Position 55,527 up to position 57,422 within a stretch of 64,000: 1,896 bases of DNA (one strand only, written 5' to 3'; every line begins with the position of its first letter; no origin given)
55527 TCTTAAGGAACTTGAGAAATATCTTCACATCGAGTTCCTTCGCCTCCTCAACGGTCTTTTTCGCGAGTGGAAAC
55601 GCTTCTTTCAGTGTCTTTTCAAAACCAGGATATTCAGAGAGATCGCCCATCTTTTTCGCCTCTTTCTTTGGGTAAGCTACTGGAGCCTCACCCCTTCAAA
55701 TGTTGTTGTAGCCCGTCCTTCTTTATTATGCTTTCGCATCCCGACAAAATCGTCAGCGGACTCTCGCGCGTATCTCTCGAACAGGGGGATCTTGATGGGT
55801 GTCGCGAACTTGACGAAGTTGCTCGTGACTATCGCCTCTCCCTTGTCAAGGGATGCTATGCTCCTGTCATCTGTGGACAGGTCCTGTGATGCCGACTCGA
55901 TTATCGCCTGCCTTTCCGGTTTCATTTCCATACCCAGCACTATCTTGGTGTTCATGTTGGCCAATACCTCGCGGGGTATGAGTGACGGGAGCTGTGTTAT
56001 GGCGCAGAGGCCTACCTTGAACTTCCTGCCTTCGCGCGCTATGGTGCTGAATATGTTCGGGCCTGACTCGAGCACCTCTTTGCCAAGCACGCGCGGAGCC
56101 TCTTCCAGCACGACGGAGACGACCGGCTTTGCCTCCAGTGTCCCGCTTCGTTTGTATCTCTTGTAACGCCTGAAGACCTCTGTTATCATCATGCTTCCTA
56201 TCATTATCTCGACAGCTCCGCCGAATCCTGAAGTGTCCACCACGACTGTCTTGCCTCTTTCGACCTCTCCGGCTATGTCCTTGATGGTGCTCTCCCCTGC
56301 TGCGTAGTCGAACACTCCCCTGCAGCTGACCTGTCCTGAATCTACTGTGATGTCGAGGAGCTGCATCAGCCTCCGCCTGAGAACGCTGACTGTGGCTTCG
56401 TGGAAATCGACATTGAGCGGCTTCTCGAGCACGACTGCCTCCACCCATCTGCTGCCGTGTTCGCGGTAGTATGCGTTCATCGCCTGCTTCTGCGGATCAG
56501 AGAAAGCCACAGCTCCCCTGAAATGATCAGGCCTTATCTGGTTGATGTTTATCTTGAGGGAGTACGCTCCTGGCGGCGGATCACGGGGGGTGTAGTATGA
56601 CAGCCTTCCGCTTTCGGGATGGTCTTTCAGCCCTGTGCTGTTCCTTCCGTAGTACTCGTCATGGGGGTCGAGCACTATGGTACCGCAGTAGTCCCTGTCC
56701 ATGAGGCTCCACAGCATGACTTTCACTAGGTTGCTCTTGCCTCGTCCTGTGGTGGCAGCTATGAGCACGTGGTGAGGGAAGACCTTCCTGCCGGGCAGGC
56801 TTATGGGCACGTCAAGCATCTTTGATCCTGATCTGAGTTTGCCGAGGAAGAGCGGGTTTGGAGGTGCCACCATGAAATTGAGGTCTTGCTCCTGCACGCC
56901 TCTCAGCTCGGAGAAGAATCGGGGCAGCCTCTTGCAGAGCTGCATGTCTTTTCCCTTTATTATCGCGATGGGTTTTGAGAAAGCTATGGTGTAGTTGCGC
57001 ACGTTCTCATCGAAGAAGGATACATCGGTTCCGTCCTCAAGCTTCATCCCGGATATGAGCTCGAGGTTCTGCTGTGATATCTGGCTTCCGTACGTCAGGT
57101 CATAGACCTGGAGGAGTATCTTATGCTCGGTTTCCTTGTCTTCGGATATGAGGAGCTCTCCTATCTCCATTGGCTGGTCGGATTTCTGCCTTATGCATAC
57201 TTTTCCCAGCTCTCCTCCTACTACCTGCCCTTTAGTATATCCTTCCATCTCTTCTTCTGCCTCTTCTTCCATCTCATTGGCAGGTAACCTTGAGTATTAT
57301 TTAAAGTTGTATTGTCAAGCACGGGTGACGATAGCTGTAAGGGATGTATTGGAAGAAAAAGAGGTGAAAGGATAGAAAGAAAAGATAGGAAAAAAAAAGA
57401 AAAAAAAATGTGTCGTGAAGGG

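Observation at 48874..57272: Eight-gene co-directional cluster: HerA-like ATPase, three consecutive gene pairs of one long helical and one small protein (third helical protein fused to GGDEF), Mre11-like nuclease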

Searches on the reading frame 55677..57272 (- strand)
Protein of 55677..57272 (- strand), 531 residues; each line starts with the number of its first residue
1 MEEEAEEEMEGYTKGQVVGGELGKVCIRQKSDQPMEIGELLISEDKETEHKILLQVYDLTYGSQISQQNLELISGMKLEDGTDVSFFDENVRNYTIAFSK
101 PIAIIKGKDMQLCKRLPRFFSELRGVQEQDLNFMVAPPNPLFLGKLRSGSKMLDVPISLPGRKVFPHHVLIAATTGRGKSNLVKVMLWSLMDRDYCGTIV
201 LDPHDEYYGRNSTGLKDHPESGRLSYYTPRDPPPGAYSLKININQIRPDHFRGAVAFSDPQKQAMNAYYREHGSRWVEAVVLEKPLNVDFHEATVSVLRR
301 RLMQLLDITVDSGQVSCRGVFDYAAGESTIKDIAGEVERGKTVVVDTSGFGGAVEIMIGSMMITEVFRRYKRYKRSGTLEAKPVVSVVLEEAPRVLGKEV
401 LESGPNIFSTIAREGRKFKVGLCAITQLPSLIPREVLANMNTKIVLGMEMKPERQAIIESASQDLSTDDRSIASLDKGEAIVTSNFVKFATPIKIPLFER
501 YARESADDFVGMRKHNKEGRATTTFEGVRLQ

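Call 3: search_protein_families(library=pfam, proteins=[window:55677-57272:-], max_evalue=0.1)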
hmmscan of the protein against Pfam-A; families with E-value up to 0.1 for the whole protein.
window:55677-57272:- (531 aa): 2 families
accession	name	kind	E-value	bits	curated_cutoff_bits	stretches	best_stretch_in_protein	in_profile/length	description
PF01935.23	DUF87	-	1.5e-21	78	23.2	1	143-287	3-138/220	Helicase HerA, central domain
PF01580.24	FtsK_SpoIIIE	-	0.0004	20.3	24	1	164-191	37-64/221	FtsK/SpoIIIE family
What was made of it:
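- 55677..57272 (-): HerA-type hexameric ATPase/translocase (531 aa). Conserved flank 1 of the island. Pfam DUF87, 78 bits (call 3).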

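Call 4: search_protein_families(library=padloc, proteins=[window:55677-57272:-], max_evalue=0.1)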
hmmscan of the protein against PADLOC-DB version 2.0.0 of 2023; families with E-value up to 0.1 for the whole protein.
window:55677-57272:- (531 aa): 16 families
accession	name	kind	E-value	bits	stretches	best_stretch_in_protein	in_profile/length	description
PDLC04105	HerA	-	1.5e-25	87.8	2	331-501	368-541/576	-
PDLC04140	mad8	-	4e-21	73.9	1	141-499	4-303/314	mads_8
PDLC04103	HerA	-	2.1e-14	50.8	2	366-495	423-556/579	-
PDLC04102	HerA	-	5.7e-13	46.1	1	337-495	462-619/654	-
PDLC04098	HerA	-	9.6e-13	45.5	2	336-444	480-595/686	-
PDLC01055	HerA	-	1.2e-12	45.5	2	374-489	414-518/532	Type III coevolved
PDLC02185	HerA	-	2.1e-12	44.6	1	380-497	443-563/585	-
PDLC04100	HerA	-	1.6e-11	41.6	1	377-497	434-557/580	-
PDLC02188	HerA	-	2.2e-08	31.4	1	329-496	364-543/578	-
PDLC04104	HerA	-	3e-08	30.8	1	407-499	248-340/379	-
PDLC04097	HerA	-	4.6e-08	30.1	2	406-498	503-595/618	-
PDLC04106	HerA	-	0.00031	17.4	1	388-495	515-628/667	-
PDLC04107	HerA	-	0.0018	15.4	1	159-208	162-211/306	-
PDLC04099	HerA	-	0.0043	14.4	1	159-207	162-210/214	-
PDLC04101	HerA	-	0.0063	13.3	1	159-208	161-210/400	-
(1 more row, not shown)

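Call 5: search_protein_families(library=ncbifam, proteins=[window:55677-57272:-], max_evalue=0.1)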
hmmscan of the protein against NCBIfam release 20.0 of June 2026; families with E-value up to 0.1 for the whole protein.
window:55677-57272:- (531 aa): 9 families
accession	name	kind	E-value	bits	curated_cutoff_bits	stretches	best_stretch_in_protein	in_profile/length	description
NF040819.1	helicase_HerA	equivalog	7.8e-27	94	970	2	373-508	393-527/561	DNA double-strand break repair helicase HerA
NF040937.1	HerA_Thermprot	equivalog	5.6e-26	91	800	2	329-514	296-480/487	DNA double-strand break repair helicase HerA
NF053655.1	CedD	equivalog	1.8e-18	66.5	600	2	385-495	421-525/527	DNA-translocating ATPase CedD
NF033849.1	ser_rich_anae_1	subfamily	1.7e-12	45.6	650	1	330-472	967-1114/1163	serine-rich protein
NF042943.1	HerA_antiphage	equivalog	1.6e-11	43.5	800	1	356-495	411-549/566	anti-phage-associated helicase HerA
NF042944.1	HerA_antiphage_2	equivalog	2.4e-07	29.9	850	1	359-497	399-544/576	anti-phage-associated helicase HerA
TIGR03928.1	T7_EssCb_Firm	equivalog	0.0001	20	778.4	1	372-459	904-990/1296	type VII secretion protein EssC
NF045975.1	VirB4_plasma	equivalog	0.00036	18.4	590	1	166-207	515-555/894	Mbov_0397 family ICE element conjugal transfer ATPase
TIGR03743.1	SXT_TraD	subfamily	0.028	12.9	366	1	154-204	164-212/636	conjugative transfer system coupling protein TraD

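Call 10: find_homologous_proteins(query=window:55677-57272:-, max_evalue=1e-10)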
Query window:55677-57272:- (531 aa): 3223 proteins with E <= 1e-10 among 8000 candidates; the best 120 are listed.
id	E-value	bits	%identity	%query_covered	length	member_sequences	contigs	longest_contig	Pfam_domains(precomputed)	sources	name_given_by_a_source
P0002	0.0e+0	1193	100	100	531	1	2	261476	PF01935.24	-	-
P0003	2.9e-269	912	79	98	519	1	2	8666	PF01935.24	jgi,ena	-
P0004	6.2e-268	908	79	98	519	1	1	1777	PF01935.24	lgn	-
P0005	1.1e-263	894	76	98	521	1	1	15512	PF01935.24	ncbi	-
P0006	6.0e-255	865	77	92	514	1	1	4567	PF01935.24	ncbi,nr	ncbi:ATP-binding protein [Candidatus Woesearchaeota archaeon]|nr:ATP-binding protein [Candidatus Woe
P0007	2.3e-254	863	75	97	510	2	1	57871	PF01935.24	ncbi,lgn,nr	ncbi:ATP-binding protein [Candidatus Woesearchaeota archaeon]|nr:ATP-binding protein [Candidatus Woe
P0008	6.8e-252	855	73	98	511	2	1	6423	PF01935.24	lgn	-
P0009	2.4e-250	850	72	98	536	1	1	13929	PF01935.24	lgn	-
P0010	1.0e-249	848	73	97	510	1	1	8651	PF01935.24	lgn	-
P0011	1.4e-248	844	72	97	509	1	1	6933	PF01935.24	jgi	jgi:hypothetical protein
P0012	2.1e-248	843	72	97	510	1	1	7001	PF01935.24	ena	-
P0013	2.9e-246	836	72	97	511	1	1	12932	PF01935.24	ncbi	-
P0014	3.9e-246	836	71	98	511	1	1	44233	PF01935.24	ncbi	ncbi:MAG: ATP-binding protein [Candidatus Woesearchaeota archaeon]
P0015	1.3e-245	834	73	93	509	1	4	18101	PF01935.24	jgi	jgi:hypothetical protein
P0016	2.8e-245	833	70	98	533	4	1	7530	PF01935.24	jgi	jgi:hypothetical protein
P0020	7.4e-240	815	70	97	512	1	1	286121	PF01935.24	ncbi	-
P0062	4.2e-210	717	61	94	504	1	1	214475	PF01935.24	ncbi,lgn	-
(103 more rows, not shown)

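Call 11: find_encoding_contigs(protein=P0007, flank=10000, max_places=2)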
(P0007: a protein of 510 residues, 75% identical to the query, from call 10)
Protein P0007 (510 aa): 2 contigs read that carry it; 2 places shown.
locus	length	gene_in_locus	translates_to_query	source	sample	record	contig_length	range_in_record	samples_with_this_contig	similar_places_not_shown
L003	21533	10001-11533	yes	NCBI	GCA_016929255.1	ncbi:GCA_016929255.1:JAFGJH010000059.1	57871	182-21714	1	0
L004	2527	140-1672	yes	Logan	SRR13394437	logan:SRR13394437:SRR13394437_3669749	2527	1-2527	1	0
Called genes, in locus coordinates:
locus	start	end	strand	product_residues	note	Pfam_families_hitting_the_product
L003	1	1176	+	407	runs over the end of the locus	PF03215:Rad17 (weak), PF05496:RuvB_N (weak), PF00004:AAA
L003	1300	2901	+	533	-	PF00587:tRNA-synt_2b, PF03129:HGTP_anticodon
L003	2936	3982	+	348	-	-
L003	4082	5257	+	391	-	PF00493:MCM, PF01078:Mg_chelatase (faint), PF07728:AAA_5 (faint), PF17855:MCM_lid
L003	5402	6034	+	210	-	PF03193:RsgA_GTPase (faint), PF00735:Septin (weak), PF01926:MMR_HSR1, PF02421:FeoB_N (weak), PF08477:Roc (faint), PF00009:GTP_EFTU (weak)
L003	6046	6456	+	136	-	PF09846:OapB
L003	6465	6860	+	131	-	PF09845:OapC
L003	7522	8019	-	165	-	PF21473:OB_Ssb-like, PF01336:tRNA_anti-codon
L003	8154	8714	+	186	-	-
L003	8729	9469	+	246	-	PF11848:DUF3368 (faint)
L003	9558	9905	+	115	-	-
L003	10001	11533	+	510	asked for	PF01935:DUF87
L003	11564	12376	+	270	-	-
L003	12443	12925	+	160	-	-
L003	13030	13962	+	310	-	-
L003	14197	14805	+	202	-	-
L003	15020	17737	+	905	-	-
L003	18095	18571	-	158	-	-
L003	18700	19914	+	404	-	PF00149:Metallophos, PF12850:Metallophos_2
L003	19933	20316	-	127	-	PF00293:NUDIX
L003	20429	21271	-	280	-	-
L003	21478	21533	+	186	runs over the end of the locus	-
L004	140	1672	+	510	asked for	PF01935:DUF87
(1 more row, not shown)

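Call 12: find_encoding_contigs(protein=P0020, flank=10000, max_places=2)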
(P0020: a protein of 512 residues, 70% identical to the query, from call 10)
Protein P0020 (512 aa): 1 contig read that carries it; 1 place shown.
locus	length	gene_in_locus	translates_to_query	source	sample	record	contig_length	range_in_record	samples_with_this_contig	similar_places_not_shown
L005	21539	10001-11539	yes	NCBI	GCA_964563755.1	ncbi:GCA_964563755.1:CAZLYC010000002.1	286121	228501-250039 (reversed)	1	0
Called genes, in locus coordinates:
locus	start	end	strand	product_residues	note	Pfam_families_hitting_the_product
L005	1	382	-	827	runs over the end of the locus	PF00133:tRNA-synt_1, PF01406:tRNA-synt_1e (faint), PF09334:tRNA-synt_1g, PF08264:Anticodon_1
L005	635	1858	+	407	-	PF03215:Rad17 (weak), PF05496:RuvB_N (weak), PF00004:AAA, PF25361:AAA_lid_RFC1 (faint), PF16193:AAA_assoc_2 (weak), PF21960:RCF1-5-like_lid (weak)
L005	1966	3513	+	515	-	PF00587:tRNA-synt_2b (weak), PF03129:HGTP_anticodon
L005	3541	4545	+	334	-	-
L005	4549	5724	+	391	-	PF00493:MCM, PF01078:Mg_chelatase (faint), PF17855:MCM_lid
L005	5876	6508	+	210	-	PF00009:GTP_EFTU (faint), PF00735:Septin (faint), PF01926:MMR_HSR1, PF02421:FeoB_N (faint), PF08477:Roc (faint), PF16897:MMR_HSR1_Xtn (faint)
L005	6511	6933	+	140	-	PF09846:OapB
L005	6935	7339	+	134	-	PF09845:OapC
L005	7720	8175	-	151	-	PF21473:OB_Ssb-like, PF01336:tRNA_anti-codon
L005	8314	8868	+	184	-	-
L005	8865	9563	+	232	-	PF11848:DUF3368 (weak)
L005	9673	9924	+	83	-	-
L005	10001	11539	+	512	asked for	PF01935:DUF87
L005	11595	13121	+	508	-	PF00990:GGDEF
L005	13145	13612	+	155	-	-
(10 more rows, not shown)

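Call 13: find_encoding_contigs(protein=P0062, flank=10000, max_places=2)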
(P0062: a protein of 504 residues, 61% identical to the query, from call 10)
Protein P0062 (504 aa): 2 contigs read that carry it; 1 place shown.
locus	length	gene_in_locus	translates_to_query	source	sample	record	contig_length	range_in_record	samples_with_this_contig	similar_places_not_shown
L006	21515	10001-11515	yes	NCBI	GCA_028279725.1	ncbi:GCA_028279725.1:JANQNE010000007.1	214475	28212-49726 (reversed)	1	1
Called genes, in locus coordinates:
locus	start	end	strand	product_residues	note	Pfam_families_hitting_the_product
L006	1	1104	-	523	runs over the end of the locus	PF10114:PocR, PF01590:GAF (faint), PF13185:GAF_2 (weak), PF00990:GGDEF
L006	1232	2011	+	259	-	PF00990:GGDEF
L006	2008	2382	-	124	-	PF09845:OapC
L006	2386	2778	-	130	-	PF09846:OapB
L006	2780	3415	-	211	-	PF00009:GTP_EFTU (faint), PF00735:Septin (weak), PF09439:SRPRB (faint), PF00004:AAA (faint), PF01926:MMR_HSR1, PF02421:FeoB_N (weak), PF08477:Roc (faint)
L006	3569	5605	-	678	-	PF01935:DUF87, PF05872:HerA_C (faint), PF10412:TrwB_AAD_bind (faint), PF02082:Rrf2 (weak)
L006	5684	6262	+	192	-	-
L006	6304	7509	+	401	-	-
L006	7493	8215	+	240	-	PF11848:DUF3368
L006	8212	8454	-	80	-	-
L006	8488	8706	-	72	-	-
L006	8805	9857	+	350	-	PF01916:DS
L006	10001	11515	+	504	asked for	PF01935:DUF87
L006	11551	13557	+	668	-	PF00990:GGDEF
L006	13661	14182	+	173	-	-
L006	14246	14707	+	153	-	-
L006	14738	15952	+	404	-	PF00149:Metallophos, PF12850:Metallophos_2 (faint)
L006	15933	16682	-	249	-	PF01876:RNase_P_p30 (weak), PF02811:PHP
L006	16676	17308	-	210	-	PF00702:Hydrolase, PF06888:Put_Phosphatase (weak), PF13419:HAD_2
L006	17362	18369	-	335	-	PF03590:AsnA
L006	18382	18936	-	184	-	-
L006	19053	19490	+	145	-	PF01047:MarR (weak), PF13404:HTH_AsnC-type, PF13412:HTH_24, PF12802:MarR_2 (faint), PF01037:AsnC_trans_reg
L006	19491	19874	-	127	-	PF01725:Ham1p_like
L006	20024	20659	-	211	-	PF00702:Hydrolase, PF12710:HAD, PF13419:HAD_2 (weak), PF08282:Hydrolase_3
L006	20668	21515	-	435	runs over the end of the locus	PF01336:tRNA_anti-codon, PF00152:tRNA-synt_2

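Call 16: find_related_loci(query=A1, collection=genome_contigs, flank=10000)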
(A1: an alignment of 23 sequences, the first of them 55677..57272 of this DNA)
Query A1 (531 aa) in genome_contigs; peptide patterns used: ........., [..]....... (x = any residue, [..] = any of these).
599 stretches matched a pattern (row limit reached: there are more); 573 encode a relative of the query (tblastn E <= 1e-3); the best 80 are kept; 80 distinct loci.
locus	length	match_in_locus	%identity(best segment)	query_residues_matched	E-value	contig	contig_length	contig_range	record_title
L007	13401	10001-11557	76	13-530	0e+0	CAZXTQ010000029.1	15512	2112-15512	MAG TPA_asm: uncultured Methanosarcinales archaeon isolate SRP141376_co3_431 genome assembly, contig: NODE_10398_length_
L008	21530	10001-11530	75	14-530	0e+0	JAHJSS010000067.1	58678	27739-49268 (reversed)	MAG: Nanoarchaeota archaeon isolate OS_PC_MetaG.mb.26 OS_PC_MetaG.mb.26_k141_652591, whole genome shotgun sequence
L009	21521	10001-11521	75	14-530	0e+0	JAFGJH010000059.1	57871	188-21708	MAG: Candidatus Woesearchaeota archaeon isolate Zod_Metabat.265 k87_14531883, whole genome shotgun sequence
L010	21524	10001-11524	73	13-530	0e+0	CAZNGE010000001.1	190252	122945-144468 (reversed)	MAG TPA_asm: uncultured Methanosarcinales archaeon isolate binchicken_co151_55 genome assembly, contig: NODE_31_length_1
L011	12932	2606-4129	72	14-530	0e+0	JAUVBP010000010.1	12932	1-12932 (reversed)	MAG: Candidatus Woesearchaeota archaeon isolate CSMAG_248 CSMAG_248_k127_13555174_length_12932_cov_7.0000, whole genome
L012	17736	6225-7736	71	14-531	0e+0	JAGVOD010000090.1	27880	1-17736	MAG: archaeon isolate DeMMO3_27 c_000000059245, whole genome shotgun sequence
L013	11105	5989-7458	70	14-505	0e+0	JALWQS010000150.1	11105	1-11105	MAG: Candidatus Woesearchaeota archaeon isolate M2_metabat1_scaf2bin.081 M2_NODE_8049_length_11105_cov_2.075059, whole g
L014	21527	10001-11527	70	15-531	0e+0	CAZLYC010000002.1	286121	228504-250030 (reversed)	MAG TPA_asm: uncultured Methanosarcinales archaeon isolate SRP319275_co4_32 genome assembly, contig: NODE_16_length_2861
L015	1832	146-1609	66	15-505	0e+0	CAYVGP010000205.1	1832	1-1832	MAG TPA_asm: uncultured Methanosarcinales archaeon isolate SRP216583_co2_29 genome assembly, contig: NODE_67852_length_1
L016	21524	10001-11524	60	13-522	0e+0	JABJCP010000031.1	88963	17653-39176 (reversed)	MAG: Candidatus Woesearchaeota archaeon isolate SI073_bin58 k141_1678928, whole genome shotgun sequence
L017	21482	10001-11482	64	8-503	0e+0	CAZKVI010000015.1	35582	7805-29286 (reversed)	MAG TPA_asm: uncultured Methanosarcinales archaeon isolate SRP077602_co2_3 genome assembly, contig: NODE_1794_length_355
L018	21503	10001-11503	63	14-512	0e+0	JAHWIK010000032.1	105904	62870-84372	MAG: Candidatus Woesearchaeota archaeon isolate YT1_182 k127_61731115, whole genome shotgun sequence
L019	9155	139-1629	63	15-515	0e+0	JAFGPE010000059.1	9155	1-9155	MAG: Candidatus Woesearchaeota archaeon isolate Zod_Metabat.672 k87_5619831, whole genome shotgun sequence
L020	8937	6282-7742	63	14-502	0e+0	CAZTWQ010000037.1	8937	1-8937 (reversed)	MAG TPA_asm: uncultured Methanosarcinales archaeon isolate binchicken_co28_237 genome assembly, contig: NODE_4984_length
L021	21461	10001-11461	63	14-502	0e+0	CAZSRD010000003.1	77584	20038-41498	MAG TPA_asm: uncultured Methanosarcinales archaeon isolate SRP178699_co1_479 genome assembly, contig: NODE_226_length_77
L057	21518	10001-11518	59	13-530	0e+0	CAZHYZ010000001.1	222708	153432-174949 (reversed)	MAG TPA_asm: uncultured Methanosarcinales archaeon isolate SRP141376_co3_443 genome assembly, contig: NODE_50_length_222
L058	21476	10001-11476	61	14-505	0e+0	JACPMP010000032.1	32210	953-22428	MAG: Candidatus Woesearchaeota archaeon isolate NC_groundwater_552_Ag_S-0.1um_34_16 S35_SO-1_scaffold_29111, whole genom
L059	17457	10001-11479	62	14-506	0e+0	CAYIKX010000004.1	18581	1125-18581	MAG TPA_asm: uncultured Methanosarcinales archaeon isolate ERP119705_co20_50 genome assembly, contig: NODE_3000_length_1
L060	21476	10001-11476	60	14-507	0e+0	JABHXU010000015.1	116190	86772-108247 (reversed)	MAG: archaeon isolate SI047_bin43 k141_857215, whole genome shotgun sequence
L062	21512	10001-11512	59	13-528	0e+0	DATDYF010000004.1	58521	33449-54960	MAG TPA_asm: Candidatus Nanoarchaeia archaeon isolate SMAG_U8158 k141_1084675, whole genome shotgun sequence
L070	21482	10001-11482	60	14-509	0e+0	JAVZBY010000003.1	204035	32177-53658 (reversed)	MAG: Candidatus Woesearchaeota archaeon isolate DRTY-6_201705_bins_17 DRTY-6_201705_bins_17_scaffold_3, whole genome sho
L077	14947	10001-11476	61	14-505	0e+0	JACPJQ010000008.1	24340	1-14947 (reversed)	MAG: Candidatus Woesearchaeota archaeon isolate NC_groundwater_472_Ag_B-0.1um_38_40 S34_3B_scaffold_828163, whole genome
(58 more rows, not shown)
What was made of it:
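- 55677..57272 (-): 60-79% identical in at least 573 Woesearchaeota/Nanoarchaeota genomes (calls 10, 16).
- Closest known: HerA-based anti-phage systems. Different: The ATPase is a near-universal, highly conserved core gene of the phylum (call 16).
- HerA homologues are 60-79% identical and named Woesearchaeota/Nanoarchaeota (calls 10, 16).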

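Call 26: search_protein_families(library=pfam, proteins=[L003:15020-17737:+, L003:18095-18571:-, L070:11530-13347:+, L060:11702-15886:-, L060:16019-17131:+, L062:11602-12804:-, L062:12918-18011:-, L057:11516-13099:-, L057:13223-13891:+, L018:11552-12373:+], max_evalue=0.01)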
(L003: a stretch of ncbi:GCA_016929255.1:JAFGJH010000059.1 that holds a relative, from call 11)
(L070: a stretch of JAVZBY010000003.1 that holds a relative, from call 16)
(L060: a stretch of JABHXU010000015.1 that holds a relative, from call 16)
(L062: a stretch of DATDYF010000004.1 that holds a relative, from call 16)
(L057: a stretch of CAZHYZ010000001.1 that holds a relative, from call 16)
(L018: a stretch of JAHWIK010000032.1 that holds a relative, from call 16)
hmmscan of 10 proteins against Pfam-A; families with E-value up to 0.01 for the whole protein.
L003:15020-17737:+ (905 aa): 0 families

L003:18095-18571:- (158 aa): 0 families

L070:11530-13347:+ (605 aa): 6 families
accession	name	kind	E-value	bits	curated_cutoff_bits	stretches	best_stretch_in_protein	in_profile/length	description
PF09992.14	NAGPA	-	3.7e-25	89.5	25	1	239-420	1-169/169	Phosphodiester glycosidase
PF22741.1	PTP-NADK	-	6.2e-14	52.1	27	1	465-565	21-132/163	DSP-PTPase phosphatase fused to NAD+ Kinase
PF03162.18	Y_phosphatase2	-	1.2e-13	51.4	27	1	467-582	7-132/165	Tyrosine phosphatase family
PF22785.1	Tc-R-P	-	2.1e-07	31.9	27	1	478-562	9-101/106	Polymorphic toxin system, DSP-PTPase phosphatase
PF00782.25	DSPc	-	2.6e-06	27.7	33.5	1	486-578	12-111/133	Dual specificity phosphatase, catalytic domain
PF13350.11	Y_phosphatase3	-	0.00045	20.7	22.2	1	525-561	115-149/240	Tyrosine phosphatase family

L060:11702-15886:- (1394 aa): 0 families

L060:16019-17131:+ (370 aa): 2 families
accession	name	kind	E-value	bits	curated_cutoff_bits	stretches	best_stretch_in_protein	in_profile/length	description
PF00149.33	Metallophos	-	3.5e-13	50.9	21.5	1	79-289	2-190/191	Calcineurin-like phosphoesterase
PF12850.12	Metallophos_2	-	0.0096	16.4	27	0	79-226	2-60/154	Calcineurin-like phosphoesterase superfamily domain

L062:11602-12804:- (400 aa): 0 families

L062:12918-18011:- (1697 aa): 4 families
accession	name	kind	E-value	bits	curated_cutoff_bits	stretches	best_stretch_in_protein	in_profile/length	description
PF11617.13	Cu-binding_MopE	-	2.4e-64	213.6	27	8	533-562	1-30/30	Putative metal-binding motif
PF13385.13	Laminin_G_3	-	3.1e-44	151.2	27.6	2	698-830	15-150/151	Concanavalin A-like lectin/glucanases superfamily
PF07953.20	Toxin_R_bind_N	-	2e-08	34.6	23.8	2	732-825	93-191/191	Clostridium neurotoxin, N-terminal receptor binding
PF02973.23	Sialidase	-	0.0004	20.4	26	0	772-831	115-182/189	Sialidase, N-terminal domain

L057:11516-13099:- (527 aa): 0 families

L057:13223-13891:+ (222 aa): 6 families
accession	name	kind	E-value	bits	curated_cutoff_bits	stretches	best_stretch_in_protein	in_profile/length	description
PF13489.12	Methyltransf_23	-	1.8e-06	28.3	27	1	53-109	20-73/164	Methyltransferase domain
PF13649.12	Methyltransf_25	-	1.7e-05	25.8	27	1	59-97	1-41/97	Methyltransferase domain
PF13847.12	Methyltransf_31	-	3.3e-05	24.1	27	1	55-96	3-47/145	Methyltransferase domain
PF08242.18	Methyltransf_12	-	0.00011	23.3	30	1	60-105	1-49/98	Methyltransferase domain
PF08241.18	Methyltransf_11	-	0.00013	23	21.2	1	60-97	1-38/95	Methyltransferase domain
PF02086.21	MethyltransfD12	-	0.0033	17.6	22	1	42-105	7-70/253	D12 class N6 adenine-specific DNA methyltransferase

L018:11552-12373:+ (273 aa): 0 families
